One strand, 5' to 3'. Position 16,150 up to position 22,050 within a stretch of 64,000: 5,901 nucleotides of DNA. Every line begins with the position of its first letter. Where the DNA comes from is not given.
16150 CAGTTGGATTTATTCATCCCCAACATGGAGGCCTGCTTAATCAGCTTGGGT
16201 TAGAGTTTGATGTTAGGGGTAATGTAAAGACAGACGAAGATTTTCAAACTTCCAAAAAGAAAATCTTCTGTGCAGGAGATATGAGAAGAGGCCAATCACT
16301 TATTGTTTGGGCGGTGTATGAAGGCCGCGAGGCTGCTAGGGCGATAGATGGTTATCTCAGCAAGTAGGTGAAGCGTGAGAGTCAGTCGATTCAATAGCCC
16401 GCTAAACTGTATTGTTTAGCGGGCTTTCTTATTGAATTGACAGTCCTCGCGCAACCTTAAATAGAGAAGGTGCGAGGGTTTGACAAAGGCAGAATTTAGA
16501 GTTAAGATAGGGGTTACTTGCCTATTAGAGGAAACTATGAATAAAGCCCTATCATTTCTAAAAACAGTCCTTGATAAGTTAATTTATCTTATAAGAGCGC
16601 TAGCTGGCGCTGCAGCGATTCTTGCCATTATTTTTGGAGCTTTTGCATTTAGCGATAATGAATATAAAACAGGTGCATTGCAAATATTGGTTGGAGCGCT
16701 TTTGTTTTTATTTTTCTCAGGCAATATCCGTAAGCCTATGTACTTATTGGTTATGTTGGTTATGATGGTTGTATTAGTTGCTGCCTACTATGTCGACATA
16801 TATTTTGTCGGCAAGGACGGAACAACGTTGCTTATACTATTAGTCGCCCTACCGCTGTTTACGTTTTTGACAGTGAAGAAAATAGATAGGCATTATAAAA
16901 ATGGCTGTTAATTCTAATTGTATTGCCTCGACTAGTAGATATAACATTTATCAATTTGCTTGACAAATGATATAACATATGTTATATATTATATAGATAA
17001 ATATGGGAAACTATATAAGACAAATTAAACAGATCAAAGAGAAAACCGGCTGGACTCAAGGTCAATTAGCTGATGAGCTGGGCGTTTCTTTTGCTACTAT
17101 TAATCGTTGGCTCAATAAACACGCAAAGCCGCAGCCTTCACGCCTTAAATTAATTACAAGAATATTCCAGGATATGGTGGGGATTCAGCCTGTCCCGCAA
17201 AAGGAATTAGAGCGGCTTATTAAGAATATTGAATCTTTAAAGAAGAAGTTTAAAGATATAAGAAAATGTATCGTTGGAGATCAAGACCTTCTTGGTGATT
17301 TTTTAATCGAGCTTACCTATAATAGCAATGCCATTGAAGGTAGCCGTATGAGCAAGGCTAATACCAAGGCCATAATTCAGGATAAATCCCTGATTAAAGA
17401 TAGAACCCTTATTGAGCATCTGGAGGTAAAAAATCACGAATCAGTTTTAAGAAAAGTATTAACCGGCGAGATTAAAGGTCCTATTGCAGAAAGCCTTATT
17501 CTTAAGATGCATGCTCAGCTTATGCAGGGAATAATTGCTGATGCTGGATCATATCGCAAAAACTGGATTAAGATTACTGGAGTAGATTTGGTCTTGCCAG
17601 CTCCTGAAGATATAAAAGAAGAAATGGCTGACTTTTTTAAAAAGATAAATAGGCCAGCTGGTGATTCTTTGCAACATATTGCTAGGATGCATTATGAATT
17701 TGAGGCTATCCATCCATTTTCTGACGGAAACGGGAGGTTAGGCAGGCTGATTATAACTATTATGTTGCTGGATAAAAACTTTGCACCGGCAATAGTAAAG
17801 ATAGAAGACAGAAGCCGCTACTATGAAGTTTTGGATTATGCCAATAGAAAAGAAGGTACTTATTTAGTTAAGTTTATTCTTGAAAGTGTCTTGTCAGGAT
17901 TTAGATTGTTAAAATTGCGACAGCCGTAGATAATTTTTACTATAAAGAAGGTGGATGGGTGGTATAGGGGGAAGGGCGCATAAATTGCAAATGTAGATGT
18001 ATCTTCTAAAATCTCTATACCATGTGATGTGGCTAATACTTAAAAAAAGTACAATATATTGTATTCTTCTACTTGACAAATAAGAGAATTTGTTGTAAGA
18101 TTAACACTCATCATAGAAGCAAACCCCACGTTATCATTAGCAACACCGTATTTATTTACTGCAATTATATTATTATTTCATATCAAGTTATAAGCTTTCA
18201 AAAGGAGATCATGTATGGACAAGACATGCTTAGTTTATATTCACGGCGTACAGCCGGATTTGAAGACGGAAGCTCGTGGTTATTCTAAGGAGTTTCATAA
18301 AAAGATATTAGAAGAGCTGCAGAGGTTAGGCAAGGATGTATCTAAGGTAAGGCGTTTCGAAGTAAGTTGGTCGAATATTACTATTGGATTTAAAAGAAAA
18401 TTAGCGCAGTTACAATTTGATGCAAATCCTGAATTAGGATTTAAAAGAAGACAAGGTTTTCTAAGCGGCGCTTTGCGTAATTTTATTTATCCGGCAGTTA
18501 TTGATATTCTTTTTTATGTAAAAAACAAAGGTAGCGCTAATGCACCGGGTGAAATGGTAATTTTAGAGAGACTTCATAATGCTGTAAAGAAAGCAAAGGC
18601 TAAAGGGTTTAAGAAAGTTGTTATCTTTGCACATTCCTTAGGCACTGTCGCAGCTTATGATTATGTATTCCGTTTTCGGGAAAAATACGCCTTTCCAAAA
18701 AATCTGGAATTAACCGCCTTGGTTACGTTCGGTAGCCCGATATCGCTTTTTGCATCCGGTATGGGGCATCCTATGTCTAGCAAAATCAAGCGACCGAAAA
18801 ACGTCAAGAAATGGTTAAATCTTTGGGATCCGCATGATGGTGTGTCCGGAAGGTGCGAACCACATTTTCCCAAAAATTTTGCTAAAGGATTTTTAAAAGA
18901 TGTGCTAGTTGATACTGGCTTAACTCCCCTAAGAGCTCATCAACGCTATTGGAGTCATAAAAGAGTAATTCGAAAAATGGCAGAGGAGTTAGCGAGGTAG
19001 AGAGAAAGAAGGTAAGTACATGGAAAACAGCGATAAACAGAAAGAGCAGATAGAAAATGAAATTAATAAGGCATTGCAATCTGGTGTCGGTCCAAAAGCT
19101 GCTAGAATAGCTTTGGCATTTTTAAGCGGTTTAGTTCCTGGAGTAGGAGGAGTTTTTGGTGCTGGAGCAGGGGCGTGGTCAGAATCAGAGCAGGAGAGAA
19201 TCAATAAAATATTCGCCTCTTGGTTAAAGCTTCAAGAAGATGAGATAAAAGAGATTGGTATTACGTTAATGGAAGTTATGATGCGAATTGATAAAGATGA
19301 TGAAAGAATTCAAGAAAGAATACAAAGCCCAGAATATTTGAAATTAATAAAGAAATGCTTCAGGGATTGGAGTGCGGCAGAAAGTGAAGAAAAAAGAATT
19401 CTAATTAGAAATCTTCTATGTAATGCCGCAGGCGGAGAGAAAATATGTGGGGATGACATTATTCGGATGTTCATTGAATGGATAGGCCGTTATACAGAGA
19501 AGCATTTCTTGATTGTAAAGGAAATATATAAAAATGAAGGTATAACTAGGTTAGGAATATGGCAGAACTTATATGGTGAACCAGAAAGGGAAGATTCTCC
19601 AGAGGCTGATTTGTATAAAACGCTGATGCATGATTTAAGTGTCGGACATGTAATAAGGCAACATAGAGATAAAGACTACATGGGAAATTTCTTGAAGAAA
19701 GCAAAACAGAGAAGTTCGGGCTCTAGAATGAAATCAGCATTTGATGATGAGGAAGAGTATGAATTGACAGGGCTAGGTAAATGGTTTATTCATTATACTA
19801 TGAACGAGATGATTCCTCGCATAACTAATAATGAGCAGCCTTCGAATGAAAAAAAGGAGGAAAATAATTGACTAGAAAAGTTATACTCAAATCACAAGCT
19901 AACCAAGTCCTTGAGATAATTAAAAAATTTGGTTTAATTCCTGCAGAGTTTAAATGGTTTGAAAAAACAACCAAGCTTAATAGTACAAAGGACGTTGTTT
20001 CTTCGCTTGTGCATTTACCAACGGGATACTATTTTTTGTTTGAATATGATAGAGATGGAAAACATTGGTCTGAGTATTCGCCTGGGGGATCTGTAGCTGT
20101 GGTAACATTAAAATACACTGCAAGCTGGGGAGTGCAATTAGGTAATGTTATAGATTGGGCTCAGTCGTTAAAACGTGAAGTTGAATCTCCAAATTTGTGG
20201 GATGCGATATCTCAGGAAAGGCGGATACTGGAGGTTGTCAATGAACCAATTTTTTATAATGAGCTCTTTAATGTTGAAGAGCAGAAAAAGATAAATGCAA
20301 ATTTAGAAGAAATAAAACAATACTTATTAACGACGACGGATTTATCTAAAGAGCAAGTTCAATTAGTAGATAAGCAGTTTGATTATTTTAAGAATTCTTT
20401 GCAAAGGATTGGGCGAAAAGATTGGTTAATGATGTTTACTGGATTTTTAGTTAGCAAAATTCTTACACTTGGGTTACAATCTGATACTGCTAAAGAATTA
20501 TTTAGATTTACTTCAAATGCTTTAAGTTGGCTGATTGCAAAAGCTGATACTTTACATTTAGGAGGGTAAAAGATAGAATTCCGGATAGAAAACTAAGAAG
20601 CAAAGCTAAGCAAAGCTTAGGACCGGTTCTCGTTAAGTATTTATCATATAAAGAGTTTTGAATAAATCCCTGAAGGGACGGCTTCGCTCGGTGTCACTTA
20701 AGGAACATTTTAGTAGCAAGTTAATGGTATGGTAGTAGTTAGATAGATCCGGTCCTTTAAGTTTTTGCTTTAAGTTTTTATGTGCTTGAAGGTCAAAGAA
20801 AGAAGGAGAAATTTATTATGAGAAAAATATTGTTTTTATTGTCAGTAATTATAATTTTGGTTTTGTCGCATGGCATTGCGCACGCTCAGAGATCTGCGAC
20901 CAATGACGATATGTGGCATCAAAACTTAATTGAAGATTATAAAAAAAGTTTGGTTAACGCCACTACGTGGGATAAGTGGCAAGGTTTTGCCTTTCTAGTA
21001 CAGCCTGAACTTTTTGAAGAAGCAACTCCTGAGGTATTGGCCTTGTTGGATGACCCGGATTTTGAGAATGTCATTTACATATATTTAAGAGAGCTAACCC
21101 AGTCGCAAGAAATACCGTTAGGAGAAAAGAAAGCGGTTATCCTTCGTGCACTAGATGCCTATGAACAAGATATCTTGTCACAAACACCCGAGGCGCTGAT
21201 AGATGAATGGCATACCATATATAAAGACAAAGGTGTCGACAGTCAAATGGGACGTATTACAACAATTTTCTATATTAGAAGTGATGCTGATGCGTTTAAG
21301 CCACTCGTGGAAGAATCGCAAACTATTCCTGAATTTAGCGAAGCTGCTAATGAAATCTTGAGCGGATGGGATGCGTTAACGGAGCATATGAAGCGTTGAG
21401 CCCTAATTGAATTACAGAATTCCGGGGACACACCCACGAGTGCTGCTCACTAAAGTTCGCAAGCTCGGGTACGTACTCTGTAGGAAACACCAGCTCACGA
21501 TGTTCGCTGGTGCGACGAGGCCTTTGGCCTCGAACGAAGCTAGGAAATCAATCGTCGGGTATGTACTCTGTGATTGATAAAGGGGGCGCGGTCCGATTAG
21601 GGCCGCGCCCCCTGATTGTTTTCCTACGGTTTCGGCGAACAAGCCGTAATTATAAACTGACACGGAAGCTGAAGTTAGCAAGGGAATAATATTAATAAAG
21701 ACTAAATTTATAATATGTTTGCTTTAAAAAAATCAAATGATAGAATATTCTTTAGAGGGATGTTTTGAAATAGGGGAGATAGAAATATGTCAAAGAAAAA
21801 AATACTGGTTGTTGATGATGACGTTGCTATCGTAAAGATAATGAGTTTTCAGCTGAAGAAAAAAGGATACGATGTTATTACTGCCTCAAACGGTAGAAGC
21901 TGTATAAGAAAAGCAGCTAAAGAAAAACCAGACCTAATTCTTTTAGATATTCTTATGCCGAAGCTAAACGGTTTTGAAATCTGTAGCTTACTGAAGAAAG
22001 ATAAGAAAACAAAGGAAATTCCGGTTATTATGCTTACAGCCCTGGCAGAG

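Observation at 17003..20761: Accessory operon next to an HTH-Fic gene: alpha/beta-hydrolase, Gly-zipper protein and unknown protein (candidate toxin or phage-defence module)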

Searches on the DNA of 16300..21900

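Call 106: search_rna_families(source=window, start=16300, end=21900, threshold=evalue, max_evalue=1)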
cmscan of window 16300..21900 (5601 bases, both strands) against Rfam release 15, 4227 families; matches with E-value up to 1: 1.
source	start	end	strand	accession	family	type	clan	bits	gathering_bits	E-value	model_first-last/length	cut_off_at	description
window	17573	17662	+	RF02617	SSRC10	Gene; sRNA;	-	23.5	56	0.34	1-113/113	no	Streptococcus sRNA 10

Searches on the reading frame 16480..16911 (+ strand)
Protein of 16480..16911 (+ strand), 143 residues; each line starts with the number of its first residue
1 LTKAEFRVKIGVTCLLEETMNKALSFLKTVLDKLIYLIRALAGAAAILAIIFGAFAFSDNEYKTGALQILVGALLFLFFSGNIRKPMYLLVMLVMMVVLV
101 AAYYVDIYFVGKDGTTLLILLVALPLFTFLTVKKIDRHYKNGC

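Call 3: search_protein_families(library=pfam, proteins=[window:16480-16911:+], max_evalue=1)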
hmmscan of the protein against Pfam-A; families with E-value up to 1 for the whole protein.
window:16480-16911:+ (143 aa): 4 families
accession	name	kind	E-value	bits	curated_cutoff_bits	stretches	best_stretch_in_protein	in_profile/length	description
PF18895.5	T4SS_pilin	-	0.0047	17.4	26.6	1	27-70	5-51/71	Type IV secretion system pilin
PF12963.12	DUF3852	-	0.011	16.6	25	1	12-77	29-96/107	Protein of unknown function (DUF3852)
PF20389.3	DUF6684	-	0.013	16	24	1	86-138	20-72/79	Family of unknown function (DUF6684)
PF09843.14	DUF2070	-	0.96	8.1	30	1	23-140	69-180/561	Predicted membrane protein (DUF2070)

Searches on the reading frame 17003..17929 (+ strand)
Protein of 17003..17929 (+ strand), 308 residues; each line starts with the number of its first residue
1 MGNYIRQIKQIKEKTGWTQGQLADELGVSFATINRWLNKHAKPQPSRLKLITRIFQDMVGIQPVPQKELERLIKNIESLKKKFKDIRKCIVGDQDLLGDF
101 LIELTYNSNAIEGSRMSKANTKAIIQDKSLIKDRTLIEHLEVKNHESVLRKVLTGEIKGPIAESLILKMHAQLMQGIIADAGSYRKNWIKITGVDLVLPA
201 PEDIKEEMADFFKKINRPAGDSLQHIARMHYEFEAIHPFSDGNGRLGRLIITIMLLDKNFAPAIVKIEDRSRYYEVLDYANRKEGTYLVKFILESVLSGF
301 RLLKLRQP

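Call 3: search_protein_families(library=pfam, proteins=[window:17003-17929:+], max_evalue=1)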
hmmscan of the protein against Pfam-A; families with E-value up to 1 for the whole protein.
window:17003-17929:+ (308 aa): 15 families
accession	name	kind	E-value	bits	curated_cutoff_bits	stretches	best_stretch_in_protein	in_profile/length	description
PF02661.23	Fic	-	2.2e-21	76.9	24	1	161-255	2-93/93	Fic/DOC family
PF01381.28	HTH_3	-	1.9e-10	41.1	23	1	8-55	1-48/55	Helix-turn-helix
PF13560.12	HTH_31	-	1.4e-05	25.7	27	1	6-54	4-53/64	Helix-turn-helix domain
PF13384.12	HTH_23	-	0.00027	21.1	24.6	1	8-39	11-40/50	Homeodomain-like domain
PF12844.13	HTH_19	-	0.0033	17.8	30.2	1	7-49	3-45/64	Helix-turn-helix domain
PF08279.18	HTH_11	-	0.01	16.1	25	1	9-35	7-34/55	HTH domain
PF02954.25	HTH_8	-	0.015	15.5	22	1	13-39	15-41/42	Bacterial regulatory protein, Fis family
PF15943.11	YdaS_toxin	-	0.016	15.5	30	1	18-41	10-33/65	Bacterial toxin YdaS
PF19165.5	DUF5847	-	0.029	13.7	27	1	46-228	142-317/409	Family of unknown function (DUF5847)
PF07022.19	Phage_CI_repr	-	0.034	14.9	22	1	8-43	3-39/65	Bacteriophage CI repressor helix-turn-helix domain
PF00534.26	Glycos_transf_1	-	0.053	13.5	26.4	1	65-95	26-57/172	Glycosyl transferases group 1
PF24852.1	DUF7726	-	0.054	14.1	26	1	6-40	12-46/73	Domain of unknown function (DUF7726)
PF13551.12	HTH_29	-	0.071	13.7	28.1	1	14-38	9-34/64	Winged helix-turn helix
PF01371.25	Trp_repressor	-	0.088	13.3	27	1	15-38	48-71/88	Trp repressor protein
PF13518.12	HTH_28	-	0.093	13.3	25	1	16-39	12-35/52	Helix-turn-helix domain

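Call 4: search_protein_families(library=padloc, proteins=[window:17003-17929:+], max_evalue=1)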
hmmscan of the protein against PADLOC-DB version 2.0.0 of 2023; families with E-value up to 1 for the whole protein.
window:17003-17929:+ (308 aa): 19 families
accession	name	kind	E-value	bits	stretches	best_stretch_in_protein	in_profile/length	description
PDLC04836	PDC-S04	-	5.3e-41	138.4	1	98-294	23-225/244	-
PDLC04840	PDC-S04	-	4.1e-40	135.9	1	93-290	4-209/227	-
PDLC04837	PDC-S04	-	2e-35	120.1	1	99-292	24-220/234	-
PDLC03963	SoFic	-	5.8e-33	112.7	1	82-296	38-260/361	-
PDLC04839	PDC-S04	-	1.7e-21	74.8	1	108-263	6-167/205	-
PDLC04838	PDC-S04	-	6.4e-11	40.4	1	123-271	25-178/209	-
PDLC04966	PDC-S24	-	8.9e-11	39.3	1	192-263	271-344/497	-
PDLC04841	PDC-S04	-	1e-06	26.6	1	166-257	145-230/292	-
PDLC04842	PDC-S04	-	3.4e-05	21.7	1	166-258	47-133/202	-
PDLC04133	mad1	-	0.00016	19.9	1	17-45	6-33/60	mads_1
PDLC04757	PDC-M64B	-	0.00055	17.9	1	6-66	32-93/128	-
PDLC04760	PDC-M64C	-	0.0015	16.8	1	5-39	28-62/93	-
PDLC03948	RmrA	-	0.0018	15.2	1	8-52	13-57/397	-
PDLC03951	RmrA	-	0.002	15.2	1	7-56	12-61/400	-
PDLC03949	RmrA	-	0.0051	13.7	1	8-53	7-52/363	-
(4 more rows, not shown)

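Call 5: search_protein_families(library=ncbifam, proteins=[window:17003-17929:+], max_evalue=1)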
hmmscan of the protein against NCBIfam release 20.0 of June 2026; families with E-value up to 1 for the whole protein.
window:17003-17929:+ (308 aa): 23 families
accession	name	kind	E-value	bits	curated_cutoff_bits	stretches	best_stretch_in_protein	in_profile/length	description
NF046030.1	ProtAdlyltaseSoFic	equivalog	9.6e-13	47.8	550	1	204-296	159-259/361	protein adenylyltransferase Fic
TIGR02613.1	mob_myst_B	hypoth_equivalog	2e-08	34.4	124.4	1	161-292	49-185/186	mobile mystery protein B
NF007481.0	PRK10072.1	equivalog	1.6e-06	28.5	110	1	5-54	35-84/96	HTH-type transcriptional regulator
NF041951.1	phage_RstR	subfamily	1.7e-06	28.2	80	1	7-56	6-55/108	RstR family transcriptional repressor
TIGR03830.1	CxxCG_CxxCG_HTH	subfamily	4.5e-05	23.2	61.8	1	7-54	69-116/127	type II TA system antitoxin MqsA family protein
NF046029.1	ProtAdlyltaseNmFic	equivalog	5.7e-05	22.9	230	1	166-258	32-118/177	protein adenylyltransferase Fic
TIGR03070.1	couple_hipB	subfamily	0.00023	21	71.65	1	7-33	6-32/58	type II toxin-antitoxin system Y4mF family antitoxin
TIGR00270.2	TIGR00270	equivalog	0.00057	19.7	110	1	3-54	75-126/159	multiprotein bridging factor aMBF1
NF007271.0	PRK09726.1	equivalog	0.0007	19.5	79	1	7-56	16-62/88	type II toxin-antitoxin system antitoxin HipB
NF041265.1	NadS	equivalog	0.0019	18.4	60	1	5-54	32-81/94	NadS family protein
NF040522.1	VC1465_fam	subfamily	0.0033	17.5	70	1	8-54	1-47/111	VC1465 family Xer recombination activation factor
NF033545.0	transpos_IS630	equivalog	0.0043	16.6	100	1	14-44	10-40/299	IS630 family transposase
NF009180.0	PRK12528.1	subfamily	0.0046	17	184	1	15-41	132-158/165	RNA polymerase sigma factor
NF007257.0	PRK09706.1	subfamily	0.0046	16.8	101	1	7-56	9-58/135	transcriptional repressor DicA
NF047542.1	telomere_Tap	equivalog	0.0059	15.4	600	1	9-68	23-82/695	telomere-associated protein Tap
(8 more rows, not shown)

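Call 63: search_protein_families(library=phrogs, proteins=[window:17003-17929:+], max_evalue=0.1)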
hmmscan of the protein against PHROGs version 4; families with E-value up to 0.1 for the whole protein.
window:17003-17929:+ (308 aa): 48 families (the best 25 are shown)
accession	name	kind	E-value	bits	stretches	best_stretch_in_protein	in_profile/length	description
phrog_11900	-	unknown function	4.6e-39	135.3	1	96-293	9-214/230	-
phrog_5978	-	unknown function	1.2e-31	111.1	1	70-292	26-263/364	-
phrog_4779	-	transcription regulation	4.7e-10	40.9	1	7-78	6-76/98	transcriptional regulator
phrog_8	-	transcription regulation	5.3e-09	37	1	8-83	81-196/346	transcriptional regulator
phrog_3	-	transcription regulation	1.8e-08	35.6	1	7-158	92-224/430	transcriptional repressor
phrog_2104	-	unknown function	3e-08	34.8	1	6-53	42-89/103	-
phrog_23170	-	unknown function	2.1e-07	31.8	1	161-278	42-170/191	-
phrog_12747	-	unknown function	3.5e-07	31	1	120-255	14-156/211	-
phrog_13548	-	unknown function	9.1e-07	29.2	1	100-298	65-271/379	-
phrog_2967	-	transcription regulation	1.1e-06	29.4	1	6-56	13-63/225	transcriptional regulator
phrog_296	-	integration and excision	8.8e-06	25.7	1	5-48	229-272/626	DNA transposition protein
phrog_4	-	transcription regulation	2e-05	24.7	1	8-54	141-183/400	transcriptional repressor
phrog_10690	-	unknown function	3.3e-05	24.1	1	161-282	197-325/346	-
phrog_29649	-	unknown function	9.7e-05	23.3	1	94-131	5-42/78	-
phrog_3642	-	DNA, RNA and nucleotide metabolism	0.00011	23.1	1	6-46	10-51/79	HTH DNA binding protein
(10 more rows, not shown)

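Call 71: search_solved_structures(query=window:17003-17929:+, max_evalue=0.001)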
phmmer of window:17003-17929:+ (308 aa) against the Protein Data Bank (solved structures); distinct sequences matched with E-value up to 0.001: 30.
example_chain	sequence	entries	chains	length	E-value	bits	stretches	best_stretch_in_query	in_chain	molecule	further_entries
6i7g_A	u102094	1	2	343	3.5e-21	79.2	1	70-294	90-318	Adenosine monophosphate-protein transferase FICD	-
4u04_A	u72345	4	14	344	3.5e-21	79.2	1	70-294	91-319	Adenosine monophosphate-protein transferase FICD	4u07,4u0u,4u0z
5jj6_A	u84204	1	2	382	6.7e-21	78.3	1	71-292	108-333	Adenosine monophosphate-protein transferase FICD homolog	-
6i7h_A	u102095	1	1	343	9.1e-21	77.9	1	70-294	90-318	Adenosine monophosphate-protein transferase FICD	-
6i7i_A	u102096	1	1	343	9.1e-21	77.9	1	70-294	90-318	Adenosine monophosphate-protein transferase FICD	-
9yz5_A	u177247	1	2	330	3e-20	76.2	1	70-294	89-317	Protein adenylyltransferase FICD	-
4u0s_A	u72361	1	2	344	3.3e-20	76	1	70-294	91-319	Adenosine monophosphate-protein transferase FICD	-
6i7j_A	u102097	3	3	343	4.5e-20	75.6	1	70-294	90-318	Adenosine monophosphate-protein transferase FICD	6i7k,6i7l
5jj7_A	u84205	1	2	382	6.3e-20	75.1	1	71-292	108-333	Adenosine monophosphate-protein transferase FICD homolog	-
7b7z_A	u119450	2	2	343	1.1e-18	71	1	70-294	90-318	Protein adenylyltransferase FICD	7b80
6zmd_B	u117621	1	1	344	2.1e-18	70.1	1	70-294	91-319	Protein adenylyltransferase FICD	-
4x2e_A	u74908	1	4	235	1.5e-17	67.3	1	104-291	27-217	Fic family protein putative filamentation induced by cAMP protein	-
4x2c_A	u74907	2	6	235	2.5e-16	63.3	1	104-291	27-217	Fic family protein putative filamentation induced by cAMP protein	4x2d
4rgl_A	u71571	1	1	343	1.7e-15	60.5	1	110-296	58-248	Filamentation induced by cAMP protein Fic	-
3cuc_A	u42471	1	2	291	4.1e-14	56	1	73-281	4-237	Protein of unknown function with a Fic domain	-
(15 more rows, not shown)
